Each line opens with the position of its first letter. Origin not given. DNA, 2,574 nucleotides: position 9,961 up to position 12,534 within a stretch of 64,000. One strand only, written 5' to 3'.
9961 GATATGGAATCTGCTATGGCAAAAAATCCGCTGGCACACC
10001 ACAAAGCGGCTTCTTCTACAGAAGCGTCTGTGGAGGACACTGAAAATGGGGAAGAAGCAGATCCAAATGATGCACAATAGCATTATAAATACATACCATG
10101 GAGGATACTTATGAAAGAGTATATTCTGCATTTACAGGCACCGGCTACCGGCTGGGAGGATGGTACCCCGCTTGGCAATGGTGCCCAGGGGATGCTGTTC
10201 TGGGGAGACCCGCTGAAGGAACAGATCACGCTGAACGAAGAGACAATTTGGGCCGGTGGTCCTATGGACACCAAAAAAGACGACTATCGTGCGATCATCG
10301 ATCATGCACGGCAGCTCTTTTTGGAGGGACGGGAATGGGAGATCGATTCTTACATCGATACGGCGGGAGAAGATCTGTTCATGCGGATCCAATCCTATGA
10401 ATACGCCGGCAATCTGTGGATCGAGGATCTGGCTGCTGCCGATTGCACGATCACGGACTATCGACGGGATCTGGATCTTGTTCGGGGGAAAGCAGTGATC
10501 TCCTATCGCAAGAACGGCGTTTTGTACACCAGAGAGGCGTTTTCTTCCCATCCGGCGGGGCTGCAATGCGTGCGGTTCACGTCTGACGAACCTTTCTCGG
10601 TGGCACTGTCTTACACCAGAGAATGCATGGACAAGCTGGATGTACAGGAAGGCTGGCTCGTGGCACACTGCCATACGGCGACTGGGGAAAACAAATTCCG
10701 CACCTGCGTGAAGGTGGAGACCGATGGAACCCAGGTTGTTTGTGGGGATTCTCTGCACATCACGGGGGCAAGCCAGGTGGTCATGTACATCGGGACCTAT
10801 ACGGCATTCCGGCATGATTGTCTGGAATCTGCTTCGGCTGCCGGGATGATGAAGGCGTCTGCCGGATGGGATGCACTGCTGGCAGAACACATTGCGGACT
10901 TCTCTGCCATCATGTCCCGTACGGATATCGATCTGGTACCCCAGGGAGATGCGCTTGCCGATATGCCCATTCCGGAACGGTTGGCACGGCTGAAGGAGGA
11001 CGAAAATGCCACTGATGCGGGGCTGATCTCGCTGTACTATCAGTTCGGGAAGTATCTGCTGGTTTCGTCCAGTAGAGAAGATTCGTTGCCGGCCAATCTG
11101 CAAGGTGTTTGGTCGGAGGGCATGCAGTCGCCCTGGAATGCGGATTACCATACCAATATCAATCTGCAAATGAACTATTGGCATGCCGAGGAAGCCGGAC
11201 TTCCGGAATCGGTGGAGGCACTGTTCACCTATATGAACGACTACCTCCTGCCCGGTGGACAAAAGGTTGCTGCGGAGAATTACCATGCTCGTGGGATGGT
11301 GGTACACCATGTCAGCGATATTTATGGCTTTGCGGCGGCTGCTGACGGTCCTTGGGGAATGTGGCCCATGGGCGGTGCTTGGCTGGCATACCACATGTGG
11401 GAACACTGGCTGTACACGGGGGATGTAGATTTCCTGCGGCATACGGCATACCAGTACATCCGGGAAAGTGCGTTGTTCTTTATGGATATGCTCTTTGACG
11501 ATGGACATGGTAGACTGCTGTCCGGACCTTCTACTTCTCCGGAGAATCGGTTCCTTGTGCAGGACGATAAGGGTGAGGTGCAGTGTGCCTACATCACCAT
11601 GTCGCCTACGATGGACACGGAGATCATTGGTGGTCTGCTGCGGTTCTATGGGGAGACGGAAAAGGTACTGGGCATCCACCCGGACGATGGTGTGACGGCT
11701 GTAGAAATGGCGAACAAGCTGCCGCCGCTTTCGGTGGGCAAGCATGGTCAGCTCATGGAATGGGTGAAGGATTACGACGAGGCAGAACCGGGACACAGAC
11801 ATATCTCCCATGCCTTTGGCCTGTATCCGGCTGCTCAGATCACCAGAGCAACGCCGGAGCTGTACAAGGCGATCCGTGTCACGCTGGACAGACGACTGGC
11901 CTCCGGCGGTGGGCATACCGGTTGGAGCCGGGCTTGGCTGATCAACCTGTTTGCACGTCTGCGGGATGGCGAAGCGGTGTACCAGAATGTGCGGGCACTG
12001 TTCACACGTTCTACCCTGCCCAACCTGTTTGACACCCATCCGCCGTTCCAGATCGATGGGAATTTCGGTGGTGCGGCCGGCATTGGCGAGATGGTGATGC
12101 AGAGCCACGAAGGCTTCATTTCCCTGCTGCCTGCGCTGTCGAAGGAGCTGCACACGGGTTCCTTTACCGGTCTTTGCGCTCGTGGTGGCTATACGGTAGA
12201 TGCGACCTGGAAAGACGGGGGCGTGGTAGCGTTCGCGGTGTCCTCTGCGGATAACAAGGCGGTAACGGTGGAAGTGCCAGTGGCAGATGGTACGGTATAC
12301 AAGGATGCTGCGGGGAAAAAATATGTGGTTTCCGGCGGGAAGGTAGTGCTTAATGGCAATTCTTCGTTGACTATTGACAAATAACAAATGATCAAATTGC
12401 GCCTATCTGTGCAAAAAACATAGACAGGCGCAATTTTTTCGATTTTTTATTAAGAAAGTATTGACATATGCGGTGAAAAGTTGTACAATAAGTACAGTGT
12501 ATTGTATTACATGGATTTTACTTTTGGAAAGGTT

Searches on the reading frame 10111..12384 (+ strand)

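Call 66: search_protein_families(library=pfam, proteins=[window:10111-12384:+], max_evalue=0.00001)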
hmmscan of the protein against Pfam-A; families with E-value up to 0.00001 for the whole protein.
window:10111-12384:+ (757 aa): 3 families
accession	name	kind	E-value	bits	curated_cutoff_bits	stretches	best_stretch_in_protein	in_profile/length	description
PF22124.2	Glyco_hydro_95_cat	-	5.8e-150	500.2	27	1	253-661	2-407/408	Glycosyl hydrolase family 95 catalytic domain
PF14498.12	Glyco_hyd_65N_2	-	1.2e-41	143.7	27.7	1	6-235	1-233/234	Glycosyl hydrolase family 65, N-terminal domain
PF21307.2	Glyco_hydro_95_C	-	8.5e-17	61.9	27.6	1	664-729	1-65/94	Glycoside hydrolase family 95, C-terminal domain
